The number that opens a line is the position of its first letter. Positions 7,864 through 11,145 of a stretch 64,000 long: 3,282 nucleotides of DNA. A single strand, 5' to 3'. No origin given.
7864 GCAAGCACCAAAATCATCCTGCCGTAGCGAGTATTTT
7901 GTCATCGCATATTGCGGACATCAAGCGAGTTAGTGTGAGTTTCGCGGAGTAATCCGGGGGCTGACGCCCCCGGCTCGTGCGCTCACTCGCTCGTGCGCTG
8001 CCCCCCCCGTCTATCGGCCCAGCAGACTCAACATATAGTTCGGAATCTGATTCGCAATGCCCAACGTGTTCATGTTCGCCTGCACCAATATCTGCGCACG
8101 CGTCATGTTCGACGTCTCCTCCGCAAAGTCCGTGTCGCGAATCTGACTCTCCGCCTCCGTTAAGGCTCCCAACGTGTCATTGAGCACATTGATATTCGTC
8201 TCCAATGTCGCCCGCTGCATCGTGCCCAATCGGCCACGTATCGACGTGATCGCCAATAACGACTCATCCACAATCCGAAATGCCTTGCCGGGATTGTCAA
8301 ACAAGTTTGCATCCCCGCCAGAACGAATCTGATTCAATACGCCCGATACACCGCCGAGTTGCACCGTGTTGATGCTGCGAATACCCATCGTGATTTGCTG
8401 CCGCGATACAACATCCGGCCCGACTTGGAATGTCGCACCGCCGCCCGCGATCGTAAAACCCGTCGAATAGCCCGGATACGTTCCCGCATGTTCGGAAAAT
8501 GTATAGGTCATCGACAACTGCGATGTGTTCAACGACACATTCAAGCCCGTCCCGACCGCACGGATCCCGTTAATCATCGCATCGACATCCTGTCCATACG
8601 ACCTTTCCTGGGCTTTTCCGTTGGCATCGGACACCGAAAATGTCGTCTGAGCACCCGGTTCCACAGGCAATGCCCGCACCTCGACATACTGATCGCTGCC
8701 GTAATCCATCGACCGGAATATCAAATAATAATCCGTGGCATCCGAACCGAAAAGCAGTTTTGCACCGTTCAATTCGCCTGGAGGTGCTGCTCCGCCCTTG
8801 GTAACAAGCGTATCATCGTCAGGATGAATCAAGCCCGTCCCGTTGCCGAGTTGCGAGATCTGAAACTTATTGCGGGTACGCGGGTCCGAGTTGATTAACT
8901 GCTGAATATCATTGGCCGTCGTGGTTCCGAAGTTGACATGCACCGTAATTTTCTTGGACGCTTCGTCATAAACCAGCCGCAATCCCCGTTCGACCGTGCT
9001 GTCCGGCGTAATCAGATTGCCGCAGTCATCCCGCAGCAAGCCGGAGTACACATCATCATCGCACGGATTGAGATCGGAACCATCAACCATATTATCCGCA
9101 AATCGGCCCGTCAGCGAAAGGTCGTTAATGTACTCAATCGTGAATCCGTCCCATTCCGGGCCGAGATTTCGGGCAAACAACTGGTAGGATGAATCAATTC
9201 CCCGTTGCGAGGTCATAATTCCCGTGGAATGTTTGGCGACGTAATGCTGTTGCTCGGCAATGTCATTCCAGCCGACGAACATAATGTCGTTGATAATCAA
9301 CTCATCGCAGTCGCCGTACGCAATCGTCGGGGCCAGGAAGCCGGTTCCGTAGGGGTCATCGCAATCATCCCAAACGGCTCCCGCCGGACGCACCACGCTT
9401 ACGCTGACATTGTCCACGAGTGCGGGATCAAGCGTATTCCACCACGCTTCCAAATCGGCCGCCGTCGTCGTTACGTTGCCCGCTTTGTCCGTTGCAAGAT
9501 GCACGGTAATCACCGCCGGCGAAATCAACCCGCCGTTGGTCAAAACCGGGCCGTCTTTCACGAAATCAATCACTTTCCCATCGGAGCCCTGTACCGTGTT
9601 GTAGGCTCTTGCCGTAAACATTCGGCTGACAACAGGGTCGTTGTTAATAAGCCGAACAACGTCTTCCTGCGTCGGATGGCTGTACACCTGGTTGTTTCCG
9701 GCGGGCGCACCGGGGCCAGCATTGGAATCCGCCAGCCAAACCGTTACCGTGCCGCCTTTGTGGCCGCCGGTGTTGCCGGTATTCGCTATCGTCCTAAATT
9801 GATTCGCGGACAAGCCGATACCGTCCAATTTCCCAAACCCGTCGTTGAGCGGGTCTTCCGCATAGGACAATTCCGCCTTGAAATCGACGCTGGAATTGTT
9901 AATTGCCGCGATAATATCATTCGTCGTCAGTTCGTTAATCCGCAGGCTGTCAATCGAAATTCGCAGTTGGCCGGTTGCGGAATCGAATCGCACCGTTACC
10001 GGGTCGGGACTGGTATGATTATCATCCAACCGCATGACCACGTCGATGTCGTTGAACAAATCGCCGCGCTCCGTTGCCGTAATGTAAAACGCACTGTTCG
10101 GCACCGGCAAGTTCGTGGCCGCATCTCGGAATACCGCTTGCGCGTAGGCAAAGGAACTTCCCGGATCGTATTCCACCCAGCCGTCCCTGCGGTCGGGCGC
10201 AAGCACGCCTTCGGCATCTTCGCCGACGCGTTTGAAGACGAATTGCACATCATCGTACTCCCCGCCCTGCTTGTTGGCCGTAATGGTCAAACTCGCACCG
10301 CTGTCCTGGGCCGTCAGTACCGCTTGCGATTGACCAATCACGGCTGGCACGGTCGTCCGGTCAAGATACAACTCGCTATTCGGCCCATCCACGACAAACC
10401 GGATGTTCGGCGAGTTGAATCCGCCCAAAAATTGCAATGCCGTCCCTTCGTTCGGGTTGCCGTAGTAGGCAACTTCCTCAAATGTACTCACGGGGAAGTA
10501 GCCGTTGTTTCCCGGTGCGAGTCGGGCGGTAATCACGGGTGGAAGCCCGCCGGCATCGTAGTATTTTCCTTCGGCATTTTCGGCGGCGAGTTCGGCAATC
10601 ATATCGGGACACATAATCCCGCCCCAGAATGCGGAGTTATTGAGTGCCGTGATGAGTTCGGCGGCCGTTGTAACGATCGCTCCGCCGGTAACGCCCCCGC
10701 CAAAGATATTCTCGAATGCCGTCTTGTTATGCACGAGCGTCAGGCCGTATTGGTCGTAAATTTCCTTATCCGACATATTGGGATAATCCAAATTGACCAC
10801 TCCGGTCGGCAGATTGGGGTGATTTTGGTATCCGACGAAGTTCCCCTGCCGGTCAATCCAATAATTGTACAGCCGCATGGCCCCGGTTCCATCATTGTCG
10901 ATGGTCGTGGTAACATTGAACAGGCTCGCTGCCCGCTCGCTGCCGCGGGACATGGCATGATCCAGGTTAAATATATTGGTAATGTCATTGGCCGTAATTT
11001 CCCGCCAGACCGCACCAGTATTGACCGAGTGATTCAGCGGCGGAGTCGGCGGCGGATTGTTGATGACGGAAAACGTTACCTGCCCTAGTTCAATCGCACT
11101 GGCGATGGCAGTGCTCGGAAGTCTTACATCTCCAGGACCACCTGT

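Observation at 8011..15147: Orphan giant flagellin (2,378 aa) whose ~1,950-aa core is a serial array of at least 13 degenerate IN-type modules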

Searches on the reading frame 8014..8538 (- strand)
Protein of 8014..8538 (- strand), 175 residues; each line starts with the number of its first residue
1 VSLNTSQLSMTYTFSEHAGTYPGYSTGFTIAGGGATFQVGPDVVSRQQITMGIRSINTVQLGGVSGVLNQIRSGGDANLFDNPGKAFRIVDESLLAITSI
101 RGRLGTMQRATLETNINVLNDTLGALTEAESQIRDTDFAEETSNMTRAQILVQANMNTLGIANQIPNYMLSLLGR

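Call 80: find_related_loci(query=A5, collection=genome_contigs, flank=10000)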
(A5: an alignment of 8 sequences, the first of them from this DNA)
Query A5 (175 aa) in genome_contigs; peptide patterns used: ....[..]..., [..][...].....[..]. (x = any residue, [..] = any of these).
599 stretches matched a pattern (row limit reached: there are more); 501 encode a relative of the query (tblastn E <= 1e-3); the best 80 are kept; 80 distinct loci.
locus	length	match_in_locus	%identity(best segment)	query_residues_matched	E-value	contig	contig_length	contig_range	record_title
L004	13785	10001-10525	73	1-175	2e-80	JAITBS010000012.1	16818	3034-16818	MAG: Planctomycetaceae bacterium isolate Ncb351_bin97 k119_1620229, whole genome shotgun sequence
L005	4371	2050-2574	73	1-175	4e-80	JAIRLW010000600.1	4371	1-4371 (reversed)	MAG: Planctomycetaceae bacterium isolate Cc175_bin7 k119_1574179, whole genome shotgun sequence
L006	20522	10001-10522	72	2-175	3e-79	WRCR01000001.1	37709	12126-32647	MAG: Planctomycetaceae bacterium isolate Lab288P3bin146 Ga0123353_10000825, whole genome shotgun sequence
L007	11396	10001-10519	73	1-173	4e-79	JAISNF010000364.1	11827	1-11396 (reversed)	MAG: Planctomycetaceae bacterium isolate Im510_bin74 k119_2015768, whole genome shotgun sequence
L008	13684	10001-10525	71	1-175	8e-79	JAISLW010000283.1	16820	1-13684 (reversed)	MAG: Planctomycetaceae bacterium isolate Im510_bin130 k119_1783760, whole genome shotgun sequence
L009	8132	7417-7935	72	1-173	9e-79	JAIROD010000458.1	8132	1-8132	MAG: Planctomycetaceae bacterium isolate Cd354_bin63 k119_2170528, whole genome shotgun sequence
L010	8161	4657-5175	72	1-173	1e-78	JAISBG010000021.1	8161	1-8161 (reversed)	MAG: Planctomycetaceae bacterium isolate Gx481_bin193 k119_4409480, whole genome shotgun sequence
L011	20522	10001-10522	70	2-175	2e-78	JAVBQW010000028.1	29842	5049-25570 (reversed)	MAG: Thermoguttaceae bacterium isolate EPI_MAG_00177 c_000001123066, whole genome shotgun sequence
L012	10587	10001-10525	71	1-175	1e-77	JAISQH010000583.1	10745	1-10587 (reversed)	MAG: Planctomycetaceae bacterium isolate Kf353_bin127 k119_3174055, whole genome shotgun sequence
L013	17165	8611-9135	69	1-175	3e-77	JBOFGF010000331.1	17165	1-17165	MAG: Thermoguttaceae bacterium isolate WFFMC_MAG_079 k139_12552_flag=0_multi=6.7822_len=17165, whole genome shotgun sequ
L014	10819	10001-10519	69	2-174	4e-77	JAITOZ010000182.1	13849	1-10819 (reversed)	MAG: Planctomycetaceae bacterium isolate Po218_bin82 k119_3129804, whole genome shotgun sequence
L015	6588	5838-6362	69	1-175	1e-76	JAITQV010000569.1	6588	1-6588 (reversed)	MAG: Planctomycetaceae bacterium isolate Roe453_bin113 k119_427315, whole genome shotgun sequence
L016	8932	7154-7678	67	1-175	6e-74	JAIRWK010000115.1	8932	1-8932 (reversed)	MAG: Planctomycetaceae bacterium isolate Gsp477_bin102 k119_1297871, whole genome shotgun sequence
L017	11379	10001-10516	62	1-174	2e-68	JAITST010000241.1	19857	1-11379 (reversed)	MAG: Planctomycetaceae bacterium isolate Rs511_bin15 k119_1431920, whole genome shotgun sequence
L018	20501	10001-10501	63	1-169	7e-66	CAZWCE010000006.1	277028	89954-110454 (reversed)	MAG TPA_asm: uncultured Planctomycetaceae bacterium isolate SRP332253_co1_257 genome assembly, contig: NODE_13_length_27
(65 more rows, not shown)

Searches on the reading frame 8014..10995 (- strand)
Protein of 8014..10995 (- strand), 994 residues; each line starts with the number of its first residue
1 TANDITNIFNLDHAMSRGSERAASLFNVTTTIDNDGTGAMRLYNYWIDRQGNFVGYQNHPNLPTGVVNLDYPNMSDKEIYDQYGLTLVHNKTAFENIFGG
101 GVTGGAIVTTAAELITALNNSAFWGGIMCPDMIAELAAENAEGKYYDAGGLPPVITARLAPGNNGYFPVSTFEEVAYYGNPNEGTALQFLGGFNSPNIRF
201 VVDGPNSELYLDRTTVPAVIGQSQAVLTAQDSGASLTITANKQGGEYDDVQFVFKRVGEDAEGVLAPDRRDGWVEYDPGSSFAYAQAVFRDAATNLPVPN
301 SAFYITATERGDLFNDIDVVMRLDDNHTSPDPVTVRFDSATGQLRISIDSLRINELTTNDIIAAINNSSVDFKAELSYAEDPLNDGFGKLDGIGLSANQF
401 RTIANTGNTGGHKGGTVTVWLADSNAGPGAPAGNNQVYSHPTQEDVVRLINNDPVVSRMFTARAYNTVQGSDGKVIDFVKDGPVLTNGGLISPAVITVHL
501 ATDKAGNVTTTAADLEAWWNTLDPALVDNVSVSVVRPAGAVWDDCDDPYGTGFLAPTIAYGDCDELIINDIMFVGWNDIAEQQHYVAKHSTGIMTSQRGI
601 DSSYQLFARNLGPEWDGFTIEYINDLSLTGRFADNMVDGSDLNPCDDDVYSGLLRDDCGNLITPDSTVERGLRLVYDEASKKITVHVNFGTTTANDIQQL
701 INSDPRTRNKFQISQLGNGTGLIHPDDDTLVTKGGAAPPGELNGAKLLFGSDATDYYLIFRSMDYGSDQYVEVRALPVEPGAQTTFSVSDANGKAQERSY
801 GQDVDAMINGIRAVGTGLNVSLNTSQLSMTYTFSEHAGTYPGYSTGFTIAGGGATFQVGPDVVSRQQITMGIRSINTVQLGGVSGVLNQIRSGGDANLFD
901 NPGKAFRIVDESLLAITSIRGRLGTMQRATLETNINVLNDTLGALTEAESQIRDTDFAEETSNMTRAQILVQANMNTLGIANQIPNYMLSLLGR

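Call 67: predict_structure(alignment_id=A3)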
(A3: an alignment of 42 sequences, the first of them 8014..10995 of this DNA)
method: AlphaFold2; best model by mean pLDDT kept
length: 994 residues; sequences in the alignment: 42
mean_pLDDT: 71.9   pTM: 0.55
mean pLDDT of the five models: 71.9, 69.1, 67.7, 64.8, 63.3
residues with pLDDT >= 90: 149; 70-90: 435; 50-70: 261; < 50: 149
segments of 3 or more residues with pLDDT < 50: 63-65, 67-70, 92-96, 99-102, 104-106, 431-434, 750-754, 839-842, 853-896, 898-901, 918-935, 950-958, 960-962, 968-994
pLDDT, mean of each block of 10 residues (from residue 1): 75 72 68 66 73 68 48 65 75 48 55 81 70 82 73 66 70 81 87 85 91 85 85 83 86 84 57 86 90 89 90 87 87 87 89 91 90 90 87 86 90 89 62 57 86 90 71 74 84 87 92 91 85 80 72 89 83 69 69 83 90 87 88 71 60 64 60 88 90 91 86 90 81 76 59 49 64 58 57 63 69 76 69 59 52 39 30 32 38 42 55 51 44 48 52 46 48 43 41 37
secondary structure, 60 per line:
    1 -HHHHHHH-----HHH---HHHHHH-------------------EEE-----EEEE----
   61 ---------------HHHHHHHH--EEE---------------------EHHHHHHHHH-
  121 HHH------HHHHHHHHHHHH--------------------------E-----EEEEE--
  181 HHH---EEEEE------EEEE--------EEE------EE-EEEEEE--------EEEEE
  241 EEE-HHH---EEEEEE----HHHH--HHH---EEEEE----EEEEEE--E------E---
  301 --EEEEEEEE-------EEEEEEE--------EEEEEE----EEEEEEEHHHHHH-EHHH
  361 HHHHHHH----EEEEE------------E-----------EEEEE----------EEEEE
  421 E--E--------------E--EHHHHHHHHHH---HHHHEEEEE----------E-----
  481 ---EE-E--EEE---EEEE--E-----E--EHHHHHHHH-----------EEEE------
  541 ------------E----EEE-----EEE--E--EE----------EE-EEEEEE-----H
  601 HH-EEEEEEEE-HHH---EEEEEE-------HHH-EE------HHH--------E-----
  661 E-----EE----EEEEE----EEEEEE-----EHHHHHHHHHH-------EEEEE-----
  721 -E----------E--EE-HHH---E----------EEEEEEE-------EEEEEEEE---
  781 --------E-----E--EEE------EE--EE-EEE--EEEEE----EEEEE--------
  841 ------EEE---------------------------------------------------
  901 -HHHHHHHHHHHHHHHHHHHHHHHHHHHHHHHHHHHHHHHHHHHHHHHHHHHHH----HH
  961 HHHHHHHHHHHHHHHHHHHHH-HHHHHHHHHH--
elements in order (helices of 4 or more, strands of 3 or more residues): H2-8 H20-25 E45-47 E53-56 H76-83 E86-88 H111-119 H130-141 E174-178 E187-191 E198-201 E210-212 E222-227 E236-243 E251-256 H261-264 E273-277 E282-287 E303-310 E318-324 E333-338 E343-349 H350-355 H358-367 E372-376 E401-405 E416-421 H443-452 H456-459 E460-464 E490-492 E496-499 H512-519 E531-534 E558-560 E566-568 E589-594 E604-611 E619-624 E673-677 E682-687 H694-703 E711-715 E756-762 E770-777 E798-800 E814-816 E819-823 E828-832 E847-849 H902-954 H959-981 H983-992

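Call 70: fold_search(model_id=the predicted structure, library=pdb)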
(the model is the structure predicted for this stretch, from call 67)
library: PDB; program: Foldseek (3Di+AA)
matches with E <= 10: 112; with E <= 0.001: 0
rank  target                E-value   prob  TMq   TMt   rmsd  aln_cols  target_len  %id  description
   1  9dr0_B                6.5e-01  0.01  0.04  0.09  26.7       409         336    9  Hare calicivirus protruding domain (released 2024-10-30)
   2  3zif_A                1.1e+00  0.01  0.03  0.03  29.2       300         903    9  Cryo-EM structures of two intermediates provide insight into adenovirus assembly and disassembly (released 2014-01-22)
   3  9jjg_B                1.1e+00  0.01  0.05  0.09  24.1       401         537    8  Cryo-EM structure of RHDV GI.2 virion (released 2024-10-16)
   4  9yp1_B                1.1e+00  0.01  0.04  0.10  25.1       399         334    9  Rabbit Hemorrhagic Disease Virus Czech P domain (released 2025-12-03)
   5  8cyl_B                1.3e+00  0.01  0.04  0.09  24.9       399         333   10  Ast89 P domain (released 2022-10-19)
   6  9lr9_H                1.3e+00  0.01  0.04  0.04  29.9       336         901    8  Local reconstruction of bovine adenovirus type 3 capsid (released 2025-06-04)
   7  9jjg_C                1.4e+00  0.01  0.05  0.09  24.1       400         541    8  Cryo-EM structure of RHDV GI.2 virion (released 2024-10-16)
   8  3s24_C                1.5e+00  0.01  0.04  0.09  18.3       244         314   11  Crystal structure of human mRNA guanylyltransferase (released 2011-06-15)
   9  9jjg_A                1.5e+00  0.01  0.05  0.09  24.1       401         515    8  Cryo-EM structure of RHDV GI.2 virion (released 2024-10-16)
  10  8cz5_A                1.9e+00  0.01  0.03  0.07  21.6       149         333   12  N11 P domain 2D9 Fab P complex (released 2022-10-19)
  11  8cyl_A                1.9e+00  0.01  0.05  0.10  25.1       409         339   10  Ast89 P domain (released 2022-10-19)
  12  4egt_A                2.0e+00  0.01  0.05  0.12  24.0       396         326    9  Crystal structure of major capsid protein P domain from rabbit hemorrhagic disease virus (released 2013-01-30)
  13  4x1w_A                2.0e+00  0.01  0.03  0.07  22.6       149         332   10  Crystal structure of unbound RHDVb P domain (released 2015-01-14)
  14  6flw_A                2.2e+00  0.01  0.04  0.17  18.4       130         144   14  Structure of AcmJRL, a mannose binding jacalin related lectin from Ananas comosus. (released 2018-08-15)
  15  1jt2                  2.2e+00  0.01  0.04  0.10  15.5       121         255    9  STRUCTURAL BASIS FOR THE SUBSTRATE SPECIFICITY OF THE FERUL DOMAIN OF THE CELLULOSOMAL XYLANASE Z FROM C. THERMOCELLUM (released 2002-03-27)
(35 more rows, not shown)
